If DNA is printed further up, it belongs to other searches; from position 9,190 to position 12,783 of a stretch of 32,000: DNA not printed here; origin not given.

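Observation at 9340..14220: AT-rich four-gene operon (GAF-GAF histidine-kinase-like protein, orphan receiver, 2-TM protein, coiled-coil protein) with no recognisable output: candidate undescribed signalling or defence module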

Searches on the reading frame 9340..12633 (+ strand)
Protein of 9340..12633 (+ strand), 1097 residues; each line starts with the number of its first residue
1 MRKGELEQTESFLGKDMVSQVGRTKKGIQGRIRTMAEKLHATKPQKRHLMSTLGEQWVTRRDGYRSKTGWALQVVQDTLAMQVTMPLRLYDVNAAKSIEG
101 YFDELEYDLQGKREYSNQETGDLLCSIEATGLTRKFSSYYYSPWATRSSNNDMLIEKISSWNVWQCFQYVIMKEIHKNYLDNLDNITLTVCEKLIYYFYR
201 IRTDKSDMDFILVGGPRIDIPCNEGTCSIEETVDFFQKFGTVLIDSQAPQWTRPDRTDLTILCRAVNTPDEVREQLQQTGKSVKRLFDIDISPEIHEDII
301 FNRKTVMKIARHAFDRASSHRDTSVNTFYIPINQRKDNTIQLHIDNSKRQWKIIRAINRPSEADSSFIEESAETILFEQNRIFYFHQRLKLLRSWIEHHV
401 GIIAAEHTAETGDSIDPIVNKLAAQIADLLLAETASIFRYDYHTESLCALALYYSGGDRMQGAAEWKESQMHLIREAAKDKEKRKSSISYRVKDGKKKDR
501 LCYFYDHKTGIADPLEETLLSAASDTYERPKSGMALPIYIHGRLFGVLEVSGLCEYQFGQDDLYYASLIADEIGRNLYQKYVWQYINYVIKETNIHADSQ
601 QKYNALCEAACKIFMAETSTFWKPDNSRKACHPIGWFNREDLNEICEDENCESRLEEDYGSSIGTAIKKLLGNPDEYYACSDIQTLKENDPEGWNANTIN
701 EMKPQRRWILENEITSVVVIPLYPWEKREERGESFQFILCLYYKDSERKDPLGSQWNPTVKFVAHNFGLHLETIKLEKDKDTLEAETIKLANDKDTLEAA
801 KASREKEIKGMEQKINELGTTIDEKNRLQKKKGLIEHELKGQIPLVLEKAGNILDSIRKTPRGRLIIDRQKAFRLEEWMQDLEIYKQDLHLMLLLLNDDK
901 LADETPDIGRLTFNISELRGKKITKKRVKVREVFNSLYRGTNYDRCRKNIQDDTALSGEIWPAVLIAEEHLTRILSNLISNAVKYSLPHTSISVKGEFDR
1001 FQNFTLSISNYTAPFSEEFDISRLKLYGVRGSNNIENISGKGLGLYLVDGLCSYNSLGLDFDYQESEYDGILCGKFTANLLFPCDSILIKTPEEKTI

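Call 6: search_protein_families(library=pfam, proteins=[window:9340-12633:+], max_evalue=0.1)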
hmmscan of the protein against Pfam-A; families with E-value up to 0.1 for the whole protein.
window:9340-12633:+ (1097 aa): 4 families
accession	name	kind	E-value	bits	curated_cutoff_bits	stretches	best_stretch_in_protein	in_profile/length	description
PF02518.31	HATPase_c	-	2.7e-07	31.4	26.4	1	968-1055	3-88/111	Histidine kinase-, DNA gyrase B-, and HSP90-like ATPase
PF13185.12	GAF_2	-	1.7e-05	25.5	28.6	1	523-576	81-134/136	GAF domain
PF01590.32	GAF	-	0.00065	20.7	22.4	1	522-575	79-131/133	GAF domain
PF13492.12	GAF_3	-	0.071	14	27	0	528-574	78-124/129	GAF domain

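Call 7: search_protein_families(library=padloc, proteins=[window:9340-12633:+], max_evalue=0.1)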
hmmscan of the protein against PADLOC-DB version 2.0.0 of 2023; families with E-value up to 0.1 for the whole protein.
window:9340-12633:+ (1097 aa): 1 family
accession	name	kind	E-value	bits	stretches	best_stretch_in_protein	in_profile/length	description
PDLC04647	PDC-M43B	-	6.4e-05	20.1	1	977-1079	234-335/347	-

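Call 8: search_protein_families(library=ncbifam, proteins=[window:9340-12633:+], max_evalue=0.1)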
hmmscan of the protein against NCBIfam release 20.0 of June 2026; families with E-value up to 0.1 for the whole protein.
window:9340-12633:+ (1097 aa): 20 families
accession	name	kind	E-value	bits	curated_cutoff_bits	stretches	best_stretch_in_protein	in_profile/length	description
TIGR02966.1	phoR_proteo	equivalog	9.1e-07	28.2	334.2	1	917-1048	178-306/333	phosphate regulon sensor histidine kinase PhoR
TIGR01386.1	cztS_silS_copS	subfamily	3.9e-06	26.1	292.55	1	971-1049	354-431/457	heavy metal sensor histidine kinase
NF052314.1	T9SS_HK_PorY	subfamily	4.1e-06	26.1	350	1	947-1067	303-411/418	PorY family sensor histidine kinase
NF046044.1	PnpS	equivalog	6.5e-06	25.4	400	1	919-1012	234-326/390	two-component system histidine kinase PnpS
NF033091.0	HK_VanS_ACDEFG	equivalog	1.7e-05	24.1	400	1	964-1049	183-267/293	vancomycin resistance histidine kinase VanS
NF008312.0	PRK11100.1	equivalog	2.8e-05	23.2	356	1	920-1048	321-445/477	two-component system sensor histidine kinase CreC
NF038389.1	ArsS_fam_HK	equivalog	9.1e-05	22.1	250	1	972-1066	311-396/403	ArsS family sensor histidine kinase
NF047405.1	SensHisKinSapS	equivalog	0.00024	20.6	550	1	947-1070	207-324/341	two-component system sensor histidine kinase SapS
NF007345.0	PRK09835.1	subfamily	0.00079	18.1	423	1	970-1049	375-453/482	Cu(+)/Ag(+) sensor histidine kinase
NF045595.1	HK_scytonemin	equivalog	0.00079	17.9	865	1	965-1052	526-610/637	scytonemin biosynthesis sensor histidine kinase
NF033092.0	HK_WalK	equivalog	0.00081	18.1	725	1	921-1009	440-526/594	cell wall metabolism sensor histidine kinase WalK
NF047874.1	MASE3_PAS_HK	subfamily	0.0029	16.4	560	1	968-1051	517-599/655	MASE3 domain-containing sensor histidine kinase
NF045900.1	HisKinCpxALeg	equivalog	0.0034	16.2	800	1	917-1013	292-387/451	two-component system sensor histidine kinase CpxA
NF006800.0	PRK09303.1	equivalog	0.01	14.8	342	1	923-1011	226-313/383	histidine kinase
NF053520.1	HK_Porph_FimS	equivalog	0.02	13.2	600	1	972-1066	511-606/618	sensor histidine kinase FimS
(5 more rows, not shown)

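Call 10: find_homologous_proteins(query=window:9340-12633:+)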
Query window:9340-12633:+ (1097 aa): 2 proteins with E <= 0.001 among 7977 candidates.
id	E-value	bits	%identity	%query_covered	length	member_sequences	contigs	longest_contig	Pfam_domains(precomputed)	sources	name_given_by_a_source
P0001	0.0e+0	2427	100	96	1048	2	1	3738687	PF13185.13,PF02518.32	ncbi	ncbi:MAG: ATP-binding protein [Candidatus Electrothrix sp. YB6]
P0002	0.0e+0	2179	89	97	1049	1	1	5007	PF02518.32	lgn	-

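Call 11: find_encoding_contigs(protein=P0002, flank=10000)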
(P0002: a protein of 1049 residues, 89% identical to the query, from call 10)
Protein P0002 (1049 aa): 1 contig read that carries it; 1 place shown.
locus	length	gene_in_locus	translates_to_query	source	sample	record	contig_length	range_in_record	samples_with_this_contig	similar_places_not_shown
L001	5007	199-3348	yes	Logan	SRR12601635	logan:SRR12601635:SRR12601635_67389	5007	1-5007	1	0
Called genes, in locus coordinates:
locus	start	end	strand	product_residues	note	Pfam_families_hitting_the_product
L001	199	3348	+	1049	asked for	PF02518:HATPase_c (weak)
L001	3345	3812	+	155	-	-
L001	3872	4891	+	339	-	-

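Call 12: find_encoding_contigs(protein=P0001, flank=10000)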
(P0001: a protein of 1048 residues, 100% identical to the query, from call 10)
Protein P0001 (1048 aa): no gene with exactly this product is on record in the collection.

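Call 17: find_homologous_proteins(query=L001:3824-4891:+)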
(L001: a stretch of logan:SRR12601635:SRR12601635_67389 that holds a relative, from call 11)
Query L001:3824-4891:+ (355 aa): 3 proteins with E <= 0.001 among 3311 candidates.
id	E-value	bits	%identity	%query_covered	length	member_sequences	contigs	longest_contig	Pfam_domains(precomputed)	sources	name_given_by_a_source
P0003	1.5e-213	726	100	95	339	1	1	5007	-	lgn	-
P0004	4.7e-67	245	54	73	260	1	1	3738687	-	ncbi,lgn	ncbi:MAG: hypothetical protein ACL93V_11950 [Candidatus Electrothrix sp. YB6]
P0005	4.2e-55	205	38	97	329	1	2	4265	-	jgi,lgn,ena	-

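Call 19: find_encoding_contigs(protein=P0005, flank=10000)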
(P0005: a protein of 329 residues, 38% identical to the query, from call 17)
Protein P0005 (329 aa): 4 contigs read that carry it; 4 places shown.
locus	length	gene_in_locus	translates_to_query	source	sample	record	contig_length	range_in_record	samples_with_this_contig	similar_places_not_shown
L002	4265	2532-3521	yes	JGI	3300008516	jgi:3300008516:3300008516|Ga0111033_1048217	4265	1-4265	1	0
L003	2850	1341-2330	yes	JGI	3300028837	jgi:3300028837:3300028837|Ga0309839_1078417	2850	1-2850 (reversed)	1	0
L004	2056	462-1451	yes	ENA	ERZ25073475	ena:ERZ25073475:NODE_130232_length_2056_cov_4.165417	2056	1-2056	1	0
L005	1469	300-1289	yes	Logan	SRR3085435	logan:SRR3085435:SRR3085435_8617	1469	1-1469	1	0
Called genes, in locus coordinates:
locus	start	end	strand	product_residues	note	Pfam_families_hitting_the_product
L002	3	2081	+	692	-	?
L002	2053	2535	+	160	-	-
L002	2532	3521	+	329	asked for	-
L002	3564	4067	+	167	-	-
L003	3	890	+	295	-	PF02518:HATPase_c (weak)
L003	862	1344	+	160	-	-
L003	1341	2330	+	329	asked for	-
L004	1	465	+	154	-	?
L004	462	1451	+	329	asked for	-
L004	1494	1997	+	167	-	-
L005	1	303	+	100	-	?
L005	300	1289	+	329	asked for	-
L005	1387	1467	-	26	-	?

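Call 27: search_protein_representatives(protein=window:9442-12633:+)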
Query: 1063 residues. Proteins with E-value up to 0.001 (for the whole library): 241; up to 1e-10: 98; up to 1e-30: 27. The best 150 are listed.
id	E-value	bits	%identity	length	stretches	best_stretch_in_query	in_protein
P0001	0.0e+00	2427.5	100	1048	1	16-1063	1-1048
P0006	1.2e-108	380.5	63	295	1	777-1057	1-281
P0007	3.8e-58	213.4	27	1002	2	12-752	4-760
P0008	4.0e-44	166.9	31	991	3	345-740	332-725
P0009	9.4e-43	162.4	28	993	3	350-746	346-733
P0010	4.1e-41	157.0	31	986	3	349-741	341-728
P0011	7.4e-41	156.1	28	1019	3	318-740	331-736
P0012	1.1e-40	155.5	28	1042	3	349-747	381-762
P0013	1.3e-40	155.3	31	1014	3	349-733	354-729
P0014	2.0e-40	154.7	28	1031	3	353-638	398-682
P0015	4.3e-40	153.6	30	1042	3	347-743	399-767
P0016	3.1e-39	150.7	29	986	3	352-753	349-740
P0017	4.3e-39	150.3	30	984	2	34-740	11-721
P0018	5.1e-39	150.0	30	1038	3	346-611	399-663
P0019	1.3e-37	145.4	28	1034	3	350-748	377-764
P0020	3.6e-37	143.9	28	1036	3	349-742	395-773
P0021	5.8e-36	139.9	27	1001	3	325-797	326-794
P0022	9.0e-36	139.3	28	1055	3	353-589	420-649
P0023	9.6e-36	139.2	26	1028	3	349-740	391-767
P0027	5.8e-34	133.3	25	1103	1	353-1055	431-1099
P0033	2.7e-29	117.9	27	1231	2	343-776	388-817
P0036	4.4e-28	113.8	28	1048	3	379-742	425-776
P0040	2.8e-26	107.9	27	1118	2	349-1049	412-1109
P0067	6.9e-17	76.8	25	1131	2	355-792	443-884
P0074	1.0e-15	72.9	33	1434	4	494-591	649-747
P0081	3.3e-14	67.9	26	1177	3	330-607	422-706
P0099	2.5e-11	58.4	32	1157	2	350-593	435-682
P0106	8.7e-10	53.3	26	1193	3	347-591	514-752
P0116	4.0e-08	47.8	28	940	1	395-694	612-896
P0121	1.6e-07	45.8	29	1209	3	383-604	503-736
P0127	4.7e-07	44.2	27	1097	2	389-616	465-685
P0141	3.5e-06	41.3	29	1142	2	477-592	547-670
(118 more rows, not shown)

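Call 29: list_cluster_members(proteins=[P0007, P0008, P0009, P0010, P0011, P0012, P0017, P0027, P0033, P0040])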
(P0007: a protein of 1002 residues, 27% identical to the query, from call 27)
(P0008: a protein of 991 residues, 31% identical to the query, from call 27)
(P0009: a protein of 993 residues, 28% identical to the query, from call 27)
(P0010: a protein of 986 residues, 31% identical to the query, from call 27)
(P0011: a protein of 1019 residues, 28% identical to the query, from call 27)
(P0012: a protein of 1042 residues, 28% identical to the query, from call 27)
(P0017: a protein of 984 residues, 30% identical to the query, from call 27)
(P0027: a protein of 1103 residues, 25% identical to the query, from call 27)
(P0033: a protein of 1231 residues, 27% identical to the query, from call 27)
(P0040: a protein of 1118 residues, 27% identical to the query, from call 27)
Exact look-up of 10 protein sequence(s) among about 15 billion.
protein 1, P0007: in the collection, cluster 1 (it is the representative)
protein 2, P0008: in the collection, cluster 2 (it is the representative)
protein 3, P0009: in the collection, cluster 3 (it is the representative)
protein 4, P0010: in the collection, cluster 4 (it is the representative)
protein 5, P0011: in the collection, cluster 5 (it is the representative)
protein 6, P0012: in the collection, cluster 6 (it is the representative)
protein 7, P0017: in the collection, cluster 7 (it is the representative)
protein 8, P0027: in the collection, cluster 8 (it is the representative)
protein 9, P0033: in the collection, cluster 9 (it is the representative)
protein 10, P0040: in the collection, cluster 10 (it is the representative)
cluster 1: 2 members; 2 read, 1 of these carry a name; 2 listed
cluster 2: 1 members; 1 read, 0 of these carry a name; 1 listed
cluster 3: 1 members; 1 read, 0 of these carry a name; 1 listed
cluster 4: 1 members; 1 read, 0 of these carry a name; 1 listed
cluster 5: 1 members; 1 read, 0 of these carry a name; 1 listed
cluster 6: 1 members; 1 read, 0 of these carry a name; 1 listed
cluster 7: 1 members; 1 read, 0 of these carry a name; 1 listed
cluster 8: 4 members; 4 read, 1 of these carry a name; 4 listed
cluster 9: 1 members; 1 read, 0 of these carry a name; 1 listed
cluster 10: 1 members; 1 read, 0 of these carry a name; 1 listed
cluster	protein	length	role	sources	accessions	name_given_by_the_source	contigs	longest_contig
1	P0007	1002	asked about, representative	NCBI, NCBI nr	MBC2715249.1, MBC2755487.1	MAG: hypothetical protein HF978_08080 [Desulfobacteraceae bacterium] | hypothetical protein [Desulfobacteraceae bacterium]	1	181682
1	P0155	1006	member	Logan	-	-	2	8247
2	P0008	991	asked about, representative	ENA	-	-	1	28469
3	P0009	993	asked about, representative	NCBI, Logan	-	-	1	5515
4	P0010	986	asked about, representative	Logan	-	-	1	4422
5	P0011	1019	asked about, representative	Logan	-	-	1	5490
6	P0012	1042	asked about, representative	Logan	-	-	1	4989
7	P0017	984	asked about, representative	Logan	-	-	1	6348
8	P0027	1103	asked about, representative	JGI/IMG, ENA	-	-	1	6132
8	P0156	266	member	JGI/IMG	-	signal transduction histidine kinase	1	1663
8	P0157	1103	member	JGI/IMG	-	-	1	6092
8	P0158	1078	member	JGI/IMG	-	-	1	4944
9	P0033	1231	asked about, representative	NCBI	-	-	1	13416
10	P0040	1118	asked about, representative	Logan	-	-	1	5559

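Call 30: search_protein_families(library=pfam, proteins=[P0007, P0008, P0009, P0010, P0011, P0017, P0027, P0033, P0040], max_evalue=0.01)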
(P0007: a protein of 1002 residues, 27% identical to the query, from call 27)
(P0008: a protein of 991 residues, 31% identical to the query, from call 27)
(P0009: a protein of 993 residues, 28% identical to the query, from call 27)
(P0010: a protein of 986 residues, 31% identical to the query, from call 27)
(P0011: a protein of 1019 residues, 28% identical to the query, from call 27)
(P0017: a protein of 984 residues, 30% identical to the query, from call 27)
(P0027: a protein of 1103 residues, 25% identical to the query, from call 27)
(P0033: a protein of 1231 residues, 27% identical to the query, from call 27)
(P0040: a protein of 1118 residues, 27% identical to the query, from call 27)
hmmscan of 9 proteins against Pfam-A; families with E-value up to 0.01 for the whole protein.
P0007 (1002 aa): 3 families
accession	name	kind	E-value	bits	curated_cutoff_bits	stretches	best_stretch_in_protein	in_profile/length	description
PF02518.31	HATPase_c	-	4.6e-06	27.5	26.4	1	890-972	4-87/111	Histidine kinase-, DNA gyrase B-, and HSP90-like ATPase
PF13185.12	GAF_2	-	4.8e-05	24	28.6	1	489-546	70-127/136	GAF domain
PF01590.32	GAF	-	0.0016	19.4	22.4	1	506-551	86-130/133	GAF domain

P0008 (991 aa): 4 families
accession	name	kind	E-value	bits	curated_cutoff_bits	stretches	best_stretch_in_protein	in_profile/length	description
PF01590.32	GAF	-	4e-09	37.5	22.4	1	378-536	4-130/133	GAF domain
PF02518.31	HATPase_c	-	1.9e-07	31.9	26.4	1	870-977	8-110/111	Histidine kinase-, DNA gyrase B-, and HSP90-like ATPase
PF13185.12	GAF_2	-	0.00053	20.7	28.6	0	376-536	4-132/136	GAF domain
PF13492.12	GAF_3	-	0.0015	19.4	27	0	377-533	3-121/129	GAF domain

P0009 (993 aa): 5 families
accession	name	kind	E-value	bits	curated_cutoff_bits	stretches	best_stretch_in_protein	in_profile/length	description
PF02518.31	HATPase_c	-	3.2e-14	53.7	26.4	1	880-987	4-108/111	Histidine kinase-, DNA gyrase B-, and HSP90-like ATPase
PF13492.12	GAF_3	-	4e-08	34.2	27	1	465-540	59-127/129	GAF domain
PF01590.32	GAF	-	2.4e-05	25.3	22.4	1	382-537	6-130/133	GAF domain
PF14501.12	HATPase_c_5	-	0.00029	21.2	22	1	882-971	6-91/102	GHKL domain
PF13185.12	GAF_2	-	0.00044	20.9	28.6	0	380-536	6-131/136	GAF domain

P0010 (986 aa): 4 families
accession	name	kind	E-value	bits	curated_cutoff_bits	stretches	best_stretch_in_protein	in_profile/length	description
PF01590.32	GAF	-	1.7e-09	38.8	22.4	1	372-534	2-129/133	GAF domain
PF02518.31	HATPase_c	-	2.6e-08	34.7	26.4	1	873-977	6-109/111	Histidine kinase-, DNA gyrase B-, and HSP90-like ATPase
PF13185.12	GAF_2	-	3.8e-07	30.8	28.6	1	372-535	4-132/136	GAF domain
PF13492.12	GAF_3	-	0.00084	20.2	27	0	373-534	3-123/129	GAF domain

P0011 (1019 aa): 3 families
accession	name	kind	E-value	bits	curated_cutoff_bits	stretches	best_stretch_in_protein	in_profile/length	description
PF01590.32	GAF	-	4.6e-09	37.3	22.4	1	395-551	4-129/133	GAF domain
PF02518.31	HATPase_c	-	3.1e-07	31.3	26.4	1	903-1010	4-107/111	Histidine kinase-, DNA gyrase B-, and HSP90-like ATPase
PF13185.12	GAF_2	-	3.5e-06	27.7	28.6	1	392-552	3-132/136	GAF domain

P0017 (984 aa): 4 families
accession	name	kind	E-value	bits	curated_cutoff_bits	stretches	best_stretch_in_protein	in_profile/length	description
PF02518.31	HATPase_c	-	2.7e-09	37.9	26.4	1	863-957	2-97/111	Histidine kinase-, DNA gyrase B-, and HSP90-like ATPase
PF13492.12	GAF_3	-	3e-07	31.3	27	1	486-533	80-127/129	GAF domain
PF13185.12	GAF_2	-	8.6e-07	29.7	28.6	1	373-531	7-133/136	GAF domain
PF01590.32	GAF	-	0.00084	20.3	22.4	0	455-530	62-130/133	GAF domain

P0027 (1103 aa): 3 families
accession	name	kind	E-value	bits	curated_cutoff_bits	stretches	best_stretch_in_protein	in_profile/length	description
PF02518.31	HATPase_c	-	7.1e-11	43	26.4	1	986-1082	3-99/111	Histidine kinase-, DNA gyrase B-, and HSP90-like ATPase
PF01590.32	GAF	-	5.5e-07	30.6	22.4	1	464-614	7-130/133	GAF domain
PF13185.12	GAF_2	-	8.1e-05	23.3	28.6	1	463-614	8-132/136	GAF domain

P0033 (1231 aa): 2 families
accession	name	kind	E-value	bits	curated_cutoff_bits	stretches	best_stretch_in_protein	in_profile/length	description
PF13289.12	SIR2_2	-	6.1e-18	65.7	24.5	1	984-1141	2-131/141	SIR2-like domain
PF01590.32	GAF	-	2.6e-05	25.2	22.4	1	430-592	5-130/133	GAF domain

P0040 (1118 aa): 3 families
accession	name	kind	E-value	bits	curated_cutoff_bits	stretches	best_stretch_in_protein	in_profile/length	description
PF02518.31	HATPase_c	-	1.4e-09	38.8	26.4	1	999-1089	5-92/111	Histidine kinase-, DNA gyrase B-, and HSP90-like ATPase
PF01590.32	GAF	-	4.6e-07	30.9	22.4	0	455-610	7-130/133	GAF domain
PF13185.12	GAF_2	-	2.1e-06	28.5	28.6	1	455-610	9-132/136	GAF domain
